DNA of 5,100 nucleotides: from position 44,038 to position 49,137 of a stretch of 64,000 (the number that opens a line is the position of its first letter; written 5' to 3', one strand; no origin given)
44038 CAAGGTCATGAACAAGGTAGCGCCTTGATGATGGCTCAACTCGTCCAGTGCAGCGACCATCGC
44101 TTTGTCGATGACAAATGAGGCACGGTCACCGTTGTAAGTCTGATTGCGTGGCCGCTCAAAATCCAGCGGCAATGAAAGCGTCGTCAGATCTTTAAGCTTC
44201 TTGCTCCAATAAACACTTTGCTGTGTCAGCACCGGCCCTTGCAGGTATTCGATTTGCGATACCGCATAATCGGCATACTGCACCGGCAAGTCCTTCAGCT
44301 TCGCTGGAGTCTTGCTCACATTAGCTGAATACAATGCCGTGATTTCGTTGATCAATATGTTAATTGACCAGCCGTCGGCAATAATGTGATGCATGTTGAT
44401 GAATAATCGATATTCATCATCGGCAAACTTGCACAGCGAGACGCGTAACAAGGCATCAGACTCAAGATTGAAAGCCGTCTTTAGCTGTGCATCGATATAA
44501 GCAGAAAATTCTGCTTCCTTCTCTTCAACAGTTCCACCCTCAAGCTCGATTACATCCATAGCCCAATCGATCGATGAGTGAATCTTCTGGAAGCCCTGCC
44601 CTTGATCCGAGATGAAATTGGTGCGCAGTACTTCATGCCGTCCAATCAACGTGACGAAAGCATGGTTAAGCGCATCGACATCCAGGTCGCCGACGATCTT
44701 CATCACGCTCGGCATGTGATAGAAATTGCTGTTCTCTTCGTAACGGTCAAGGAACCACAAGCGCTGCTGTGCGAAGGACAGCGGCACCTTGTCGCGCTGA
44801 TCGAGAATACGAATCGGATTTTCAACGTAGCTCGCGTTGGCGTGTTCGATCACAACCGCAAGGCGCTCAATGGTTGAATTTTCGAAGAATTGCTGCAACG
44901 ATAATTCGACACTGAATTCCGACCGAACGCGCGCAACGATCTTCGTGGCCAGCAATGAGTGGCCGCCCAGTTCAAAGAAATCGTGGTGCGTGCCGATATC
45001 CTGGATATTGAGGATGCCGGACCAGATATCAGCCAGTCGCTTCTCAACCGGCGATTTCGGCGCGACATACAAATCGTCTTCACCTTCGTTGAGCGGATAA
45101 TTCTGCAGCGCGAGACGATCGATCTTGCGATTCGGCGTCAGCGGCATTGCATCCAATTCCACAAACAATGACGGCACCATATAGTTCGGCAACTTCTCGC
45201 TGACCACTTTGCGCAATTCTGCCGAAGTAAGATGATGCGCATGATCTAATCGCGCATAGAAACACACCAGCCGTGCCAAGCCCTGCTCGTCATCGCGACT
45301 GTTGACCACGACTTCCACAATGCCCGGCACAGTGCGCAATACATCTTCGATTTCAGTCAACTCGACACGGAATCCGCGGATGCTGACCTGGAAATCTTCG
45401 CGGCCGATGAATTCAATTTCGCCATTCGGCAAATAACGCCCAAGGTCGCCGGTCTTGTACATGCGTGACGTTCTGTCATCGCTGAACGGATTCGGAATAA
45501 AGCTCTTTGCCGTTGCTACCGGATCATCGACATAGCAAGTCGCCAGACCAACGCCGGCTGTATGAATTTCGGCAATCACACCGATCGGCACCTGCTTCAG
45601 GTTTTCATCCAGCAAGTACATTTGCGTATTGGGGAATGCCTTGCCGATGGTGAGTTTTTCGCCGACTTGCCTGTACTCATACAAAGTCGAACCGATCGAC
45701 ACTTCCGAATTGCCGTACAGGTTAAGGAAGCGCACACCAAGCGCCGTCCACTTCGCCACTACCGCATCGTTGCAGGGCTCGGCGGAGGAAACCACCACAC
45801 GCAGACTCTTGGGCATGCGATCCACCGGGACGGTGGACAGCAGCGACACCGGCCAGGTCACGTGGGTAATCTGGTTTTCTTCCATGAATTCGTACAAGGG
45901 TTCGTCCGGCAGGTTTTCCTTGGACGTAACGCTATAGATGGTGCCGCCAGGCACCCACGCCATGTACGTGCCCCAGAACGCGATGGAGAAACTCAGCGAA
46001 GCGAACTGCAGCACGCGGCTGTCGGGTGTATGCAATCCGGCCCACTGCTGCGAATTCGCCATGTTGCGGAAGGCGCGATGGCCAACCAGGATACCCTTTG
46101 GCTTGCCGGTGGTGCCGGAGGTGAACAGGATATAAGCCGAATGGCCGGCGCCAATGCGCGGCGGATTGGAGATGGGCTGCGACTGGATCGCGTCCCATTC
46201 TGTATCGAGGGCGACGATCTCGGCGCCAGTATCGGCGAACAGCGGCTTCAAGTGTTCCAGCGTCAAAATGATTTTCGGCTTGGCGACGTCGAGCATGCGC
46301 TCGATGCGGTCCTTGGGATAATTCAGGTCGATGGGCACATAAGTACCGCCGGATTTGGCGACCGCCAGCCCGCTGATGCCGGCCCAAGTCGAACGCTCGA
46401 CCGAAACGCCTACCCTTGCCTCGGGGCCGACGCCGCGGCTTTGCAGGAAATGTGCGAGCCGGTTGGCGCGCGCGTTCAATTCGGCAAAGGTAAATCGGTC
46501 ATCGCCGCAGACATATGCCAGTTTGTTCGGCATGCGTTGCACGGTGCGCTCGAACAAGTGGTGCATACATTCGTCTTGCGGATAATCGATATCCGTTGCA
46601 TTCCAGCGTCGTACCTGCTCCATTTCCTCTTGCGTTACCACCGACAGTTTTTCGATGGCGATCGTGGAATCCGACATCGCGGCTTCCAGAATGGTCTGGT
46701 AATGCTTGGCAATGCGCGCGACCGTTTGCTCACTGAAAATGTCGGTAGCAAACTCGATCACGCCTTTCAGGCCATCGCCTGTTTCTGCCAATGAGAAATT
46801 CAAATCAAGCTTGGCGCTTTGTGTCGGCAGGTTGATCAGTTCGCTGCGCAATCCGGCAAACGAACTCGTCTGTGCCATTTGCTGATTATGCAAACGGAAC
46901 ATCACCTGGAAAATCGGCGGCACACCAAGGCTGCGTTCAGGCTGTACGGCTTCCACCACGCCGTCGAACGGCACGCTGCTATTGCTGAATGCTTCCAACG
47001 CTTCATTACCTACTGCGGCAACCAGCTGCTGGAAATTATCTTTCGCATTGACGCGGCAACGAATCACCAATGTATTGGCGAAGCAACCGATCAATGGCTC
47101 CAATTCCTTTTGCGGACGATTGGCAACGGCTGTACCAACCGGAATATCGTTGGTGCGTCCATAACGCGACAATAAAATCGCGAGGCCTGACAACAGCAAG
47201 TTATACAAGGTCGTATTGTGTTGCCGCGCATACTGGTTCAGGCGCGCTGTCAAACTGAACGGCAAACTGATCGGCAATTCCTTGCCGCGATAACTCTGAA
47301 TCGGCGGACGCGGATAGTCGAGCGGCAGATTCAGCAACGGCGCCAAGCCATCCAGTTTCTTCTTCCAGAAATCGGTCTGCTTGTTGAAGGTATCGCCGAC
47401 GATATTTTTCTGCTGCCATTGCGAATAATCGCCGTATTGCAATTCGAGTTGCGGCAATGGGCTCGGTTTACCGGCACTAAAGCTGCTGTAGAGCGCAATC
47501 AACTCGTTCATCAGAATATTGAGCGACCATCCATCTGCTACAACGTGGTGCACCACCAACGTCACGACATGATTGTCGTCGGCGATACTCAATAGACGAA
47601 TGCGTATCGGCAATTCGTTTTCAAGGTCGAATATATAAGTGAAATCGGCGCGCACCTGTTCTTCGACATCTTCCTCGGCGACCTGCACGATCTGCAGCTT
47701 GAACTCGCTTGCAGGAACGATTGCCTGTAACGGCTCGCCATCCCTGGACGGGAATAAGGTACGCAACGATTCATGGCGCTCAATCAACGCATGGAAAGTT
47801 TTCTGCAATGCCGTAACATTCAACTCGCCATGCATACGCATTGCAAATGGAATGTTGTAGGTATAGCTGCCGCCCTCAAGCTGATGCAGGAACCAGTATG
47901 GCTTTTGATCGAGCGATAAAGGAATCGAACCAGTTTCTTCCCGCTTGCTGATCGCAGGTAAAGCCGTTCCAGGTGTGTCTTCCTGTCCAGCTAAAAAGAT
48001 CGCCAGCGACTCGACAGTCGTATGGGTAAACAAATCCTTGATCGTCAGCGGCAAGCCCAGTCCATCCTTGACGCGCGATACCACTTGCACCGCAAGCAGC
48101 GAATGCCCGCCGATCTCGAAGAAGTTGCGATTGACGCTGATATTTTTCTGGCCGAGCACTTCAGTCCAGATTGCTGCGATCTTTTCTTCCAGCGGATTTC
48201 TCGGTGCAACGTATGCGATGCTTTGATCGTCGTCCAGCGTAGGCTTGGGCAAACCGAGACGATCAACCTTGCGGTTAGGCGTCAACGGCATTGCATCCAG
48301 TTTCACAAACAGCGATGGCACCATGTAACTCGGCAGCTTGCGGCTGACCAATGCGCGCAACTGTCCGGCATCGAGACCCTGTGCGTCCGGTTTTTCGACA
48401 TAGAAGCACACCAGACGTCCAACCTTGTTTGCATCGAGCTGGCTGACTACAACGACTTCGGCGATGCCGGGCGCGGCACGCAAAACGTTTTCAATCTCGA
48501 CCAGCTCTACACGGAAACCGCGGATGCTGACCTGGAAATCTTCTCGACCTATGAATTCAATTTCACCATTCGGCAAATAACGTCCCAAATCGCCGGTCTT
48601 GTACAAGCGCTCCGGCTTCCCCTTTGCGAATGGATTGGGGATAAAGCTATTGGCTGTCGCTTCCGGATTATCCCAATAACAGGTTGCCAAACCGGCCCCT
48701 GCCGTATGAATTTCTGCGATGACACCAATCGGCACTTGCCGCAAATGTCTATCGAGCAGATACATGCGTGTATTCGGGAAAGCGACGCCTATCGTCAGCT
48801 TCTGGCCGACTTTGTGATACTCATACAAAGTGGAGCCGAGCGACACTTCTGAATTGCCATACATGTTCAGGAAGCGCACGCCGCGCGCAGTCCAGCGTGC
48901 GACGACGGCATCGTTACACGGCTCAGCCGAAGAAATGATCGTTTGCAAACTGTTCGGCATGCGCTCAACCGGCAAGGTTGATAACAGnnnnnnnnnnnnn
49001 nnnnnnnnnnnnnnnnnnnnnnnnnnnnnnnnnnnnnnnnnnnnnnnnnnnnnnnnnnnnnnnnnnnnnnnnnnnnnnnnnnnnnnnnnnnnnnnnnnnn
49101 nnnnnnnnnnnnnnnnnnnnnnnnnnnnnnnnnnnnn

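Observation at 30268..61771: Uncharacterised ~31.5 kb FAAL-primed NRPS-PKS cluster with a non-textbook domain string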

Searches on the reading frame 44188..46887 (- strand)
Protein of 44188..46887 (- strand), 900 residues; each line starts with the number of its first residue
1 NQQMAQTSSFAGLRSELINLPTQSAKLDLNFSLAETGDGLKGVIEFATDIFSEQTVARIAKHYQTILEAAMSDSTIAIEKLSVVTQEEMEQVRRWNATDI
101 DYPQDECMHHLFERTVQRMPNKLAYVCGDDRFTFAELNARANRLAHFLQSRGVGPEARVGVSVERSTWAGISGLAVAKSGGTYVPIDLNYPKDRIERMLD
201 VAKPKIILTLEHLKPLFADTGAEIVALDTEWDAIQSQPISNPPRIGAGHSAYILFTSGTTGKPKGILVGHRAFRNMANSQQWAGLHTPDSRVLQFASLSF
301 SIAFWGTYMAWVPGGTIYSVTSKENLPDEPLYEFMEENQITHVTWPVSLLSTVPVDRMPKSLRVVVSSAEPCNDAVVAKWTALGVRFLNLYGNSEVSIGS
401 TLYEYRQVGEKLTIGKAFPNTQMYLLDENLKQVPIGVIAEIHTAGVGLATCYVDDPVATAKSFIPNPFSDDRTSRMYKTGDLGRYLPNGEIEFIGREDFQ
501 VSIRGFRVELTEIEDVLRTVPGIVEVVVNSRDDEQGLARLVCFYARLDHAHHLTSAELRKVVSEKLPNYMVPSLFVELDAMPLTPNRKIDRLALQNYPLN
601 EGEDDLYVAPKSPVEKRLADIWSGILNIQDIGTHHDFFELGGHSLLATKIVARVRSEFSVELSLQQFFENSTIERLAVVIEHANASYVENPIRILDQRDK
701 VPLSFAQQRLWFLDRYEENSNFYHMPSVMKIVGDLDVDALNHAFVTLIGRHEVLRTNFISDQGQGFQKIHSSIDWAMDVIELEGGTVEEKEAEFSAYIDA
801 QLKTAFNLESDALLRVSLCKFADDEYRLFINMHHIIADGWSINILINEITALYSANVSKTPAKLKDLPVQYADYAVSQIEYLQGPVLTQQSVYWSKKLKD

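Call 5: search_protein_families(library=pfam, proteins=[window:44188-46887:-], max_evalue=0.001)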
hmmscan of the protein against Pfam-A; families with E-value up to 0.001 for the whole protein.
window:44188-46887:- (900 aa): 4 families
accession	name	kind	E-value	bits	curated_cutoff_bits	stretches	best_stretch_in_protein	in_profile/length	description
PF00501.34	AMP-binding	-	2.4e-66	224.6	29.9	1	112-452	1-383/384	AMP-binding enzyme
PF00668.25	Condensation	-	6.2e-62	210.2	30.6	2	698-899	2-203/456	Condensation domain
PF00550.31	PP-binding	-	2.5e-16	60.1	20.8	1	617-677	2-64/67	Phosphopantetheine attachment site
PF13193.12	AMP-binding_C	-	6.2e-10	40.3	24.5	1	512-588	1-76/76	AMP-binding enzyme C-terminal domain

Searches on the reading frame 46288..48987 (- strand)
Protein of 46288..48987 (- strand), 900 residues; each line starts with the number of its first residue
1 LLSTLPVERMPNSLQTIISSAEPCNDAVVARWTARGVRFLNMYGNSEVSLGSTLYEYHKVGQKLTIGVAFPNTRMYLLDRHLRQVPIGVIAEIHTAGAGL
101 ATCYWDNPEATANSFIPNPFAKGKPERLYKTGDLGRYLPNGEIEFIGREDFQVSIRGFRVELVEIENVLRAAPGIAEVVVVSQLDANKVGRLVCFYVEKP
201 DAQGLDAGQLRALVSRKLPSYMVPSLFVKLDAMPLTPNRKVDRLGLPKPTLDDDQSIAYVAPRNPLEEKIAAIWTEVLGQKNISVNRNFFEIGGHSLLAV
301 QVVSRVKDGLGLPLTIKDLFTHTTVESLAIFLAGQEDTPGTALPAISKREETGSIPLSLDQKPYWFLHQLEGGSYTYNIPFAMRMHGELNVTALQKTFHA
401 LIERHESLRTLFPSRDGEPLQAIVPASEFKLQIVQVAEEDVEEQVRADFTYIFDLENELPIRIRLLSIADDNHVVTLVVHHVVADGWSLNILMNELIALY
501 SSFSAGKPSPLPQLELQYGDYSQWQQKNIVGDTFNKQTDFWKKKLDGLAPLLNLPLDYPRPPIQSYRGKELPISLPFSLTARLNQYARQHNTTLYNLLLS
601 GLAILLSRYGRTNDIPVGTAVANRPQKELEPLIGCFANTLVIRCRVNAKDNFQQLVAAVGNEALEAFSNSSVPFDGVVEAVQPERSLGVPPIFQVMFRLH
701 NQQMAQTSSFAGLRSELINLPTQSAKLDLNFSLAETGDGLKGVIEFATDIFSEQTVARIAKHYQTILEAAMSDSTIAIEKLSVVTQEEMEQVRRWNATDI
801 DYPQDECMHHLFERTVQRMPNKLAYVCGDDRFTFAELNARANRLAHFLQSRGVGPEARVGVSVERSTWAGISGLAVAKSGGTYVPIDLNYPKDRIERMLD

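Call 5: search_protein_families(library=pfam, proteins=[window:46288-48987:-], max_evalue=0.001)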
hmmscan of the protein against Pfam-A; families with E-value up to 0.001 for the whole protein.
window:46288-48987:- (900 aa): 4 families
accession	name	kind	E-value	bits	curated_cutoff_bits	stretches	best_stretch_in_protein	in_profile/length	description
PF00668.25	Condensation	-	3.2e-106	356.2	30.6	1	353-791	3-454/456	Condensation domain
PF00501.34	AMP-binding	-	5.3e-37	128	29.9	2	812-899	1-89/384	AMP-binding enzyme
PF00550.31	PP-binding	-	1.3e-14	54.6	20.8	1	268-331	1-66/67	Phosphopantetheine attachment site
PF13193.12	AMP-binding_C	-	6.4e-11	43.5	24.5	1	164-240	1-76/76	AMP-binding enzyme C-terminal domain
